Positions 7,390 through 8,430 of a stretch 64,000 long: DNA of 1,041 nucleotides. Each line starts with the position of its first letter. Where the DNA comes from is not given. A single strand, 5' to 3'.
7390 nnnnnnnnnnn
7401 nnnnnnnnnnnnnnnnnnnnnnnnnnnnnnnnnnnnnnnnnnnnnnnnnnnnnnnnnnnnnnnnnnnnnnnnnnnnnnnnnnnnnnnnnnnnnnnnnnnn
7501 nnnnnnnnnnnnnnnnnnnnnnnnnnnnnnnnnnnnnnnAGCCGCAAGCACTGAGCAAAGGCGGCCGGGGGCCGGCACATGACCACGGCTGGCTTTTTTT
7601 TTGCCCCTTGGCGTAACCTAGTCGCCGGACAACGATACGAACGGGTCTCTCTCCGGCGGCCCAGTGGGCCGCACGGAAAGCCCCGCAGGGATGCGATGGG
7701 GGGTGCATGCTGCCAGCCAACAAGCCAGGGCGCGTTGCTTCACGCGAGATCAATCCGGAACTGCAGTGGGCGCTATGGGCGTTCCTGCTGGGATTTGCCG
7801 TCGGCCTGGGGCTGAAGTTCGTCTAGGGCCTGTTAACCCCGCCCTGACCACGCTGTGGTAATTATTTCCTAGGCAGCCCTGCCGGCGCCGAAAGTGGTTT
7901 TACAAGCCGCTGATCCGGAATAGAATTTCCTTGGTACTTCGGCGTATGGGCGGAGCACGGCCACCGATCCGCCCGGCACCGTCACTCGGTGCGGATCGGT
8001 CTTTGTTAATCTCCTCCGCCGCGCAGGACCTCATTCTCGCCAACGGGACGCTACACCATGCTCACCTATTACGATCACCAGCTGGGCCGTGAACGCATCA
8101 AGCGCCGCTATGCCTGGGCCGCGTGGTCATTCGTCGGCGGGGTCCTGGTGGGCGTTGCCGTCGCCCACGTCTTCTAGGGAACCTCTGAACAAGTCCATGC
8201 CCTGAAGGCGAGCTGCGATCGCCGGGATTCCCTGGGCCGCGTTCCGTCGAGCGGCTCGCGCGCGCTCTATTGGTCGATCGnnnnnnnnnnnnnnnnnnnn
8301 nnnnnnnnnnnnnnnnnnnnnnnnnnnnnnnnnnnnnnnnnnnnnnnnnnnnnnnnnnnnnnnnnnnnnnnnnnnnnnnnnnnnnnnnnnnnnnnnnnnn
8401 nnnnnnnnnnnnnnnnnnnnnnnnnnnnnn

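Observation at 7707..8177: Two more paralogs of the small TM protein in tandem (39 aa each) in one 700-bp intergenic region, separated by a terminator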

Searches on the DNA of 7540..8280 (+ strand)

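Call 76: search_rna_families(source=window, start=7540, end=8280, threshold=evalue, max_evalue=5)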
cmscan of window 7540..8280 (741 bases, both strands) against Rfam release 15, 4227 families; matches with E-value up to 5: 3.
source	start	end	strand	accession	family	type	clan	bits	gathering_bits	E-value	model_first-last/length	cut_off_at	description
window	7913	8002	-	RF00060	HgcE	Gene; snRNA; snoRNA; HACA-box;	-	13.8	50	3.2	1-130/130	no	HgcE RNA (Pab105)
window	7807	7888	+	RF01876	MIAT_exon5_2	Gene; lncRNA;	-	12.5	75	4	1-83/83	no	Myocardial infarction associated transcript exon 5 conserved region 2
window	7706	8118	+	RF01877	MIAT_exon5_3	Gene; lncRNA;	-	12.4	90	0.12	1-382/382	no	Myocardial infarction associated transcript exon 5 conserved region 3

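Call 100: search_rna_families(sources=[L005, L006, L021, L022, L024, L026, L013, L020], threshold=evalue, max_evalue=0.5)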
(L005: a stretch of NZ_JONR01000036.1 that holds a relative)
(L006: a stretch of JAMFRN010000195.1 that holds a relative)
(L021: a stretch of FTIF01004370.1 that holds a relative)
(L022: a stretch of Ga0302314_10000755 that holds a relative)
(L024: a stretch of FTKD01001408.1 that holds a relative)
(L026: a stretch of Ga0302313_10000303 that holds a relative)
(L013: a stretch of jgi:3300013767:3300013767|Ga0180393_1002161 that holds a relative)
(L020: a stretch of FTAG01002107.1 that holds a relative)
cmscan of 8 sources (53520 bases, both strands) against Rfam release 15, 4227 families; matches with E-value up to 0.5: 4.
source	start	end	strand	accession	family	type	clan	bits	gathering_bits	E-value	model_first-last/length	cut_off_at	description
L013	2380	2459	+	RF04116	MIR9672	Gene; miRNA;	-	28.4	74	0.26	1-120/120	no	MIR9672 microRNA precursor family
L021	1213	1282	-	RF03468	mir-2830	Gene; miRNA;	-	27.4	70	0.24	8-68/76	no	mir-2830 microRNA precursor family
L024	896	930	-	RF02621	BSnc120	Gene; sRNA;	-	24.8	114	0.22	36-70/88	no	Brucella sRNA 120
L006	7340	7387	+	RF01762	whalefall-1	Gene; sRNA;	-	21.8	37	0.3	1-56/56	no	Whalefall-1 RNA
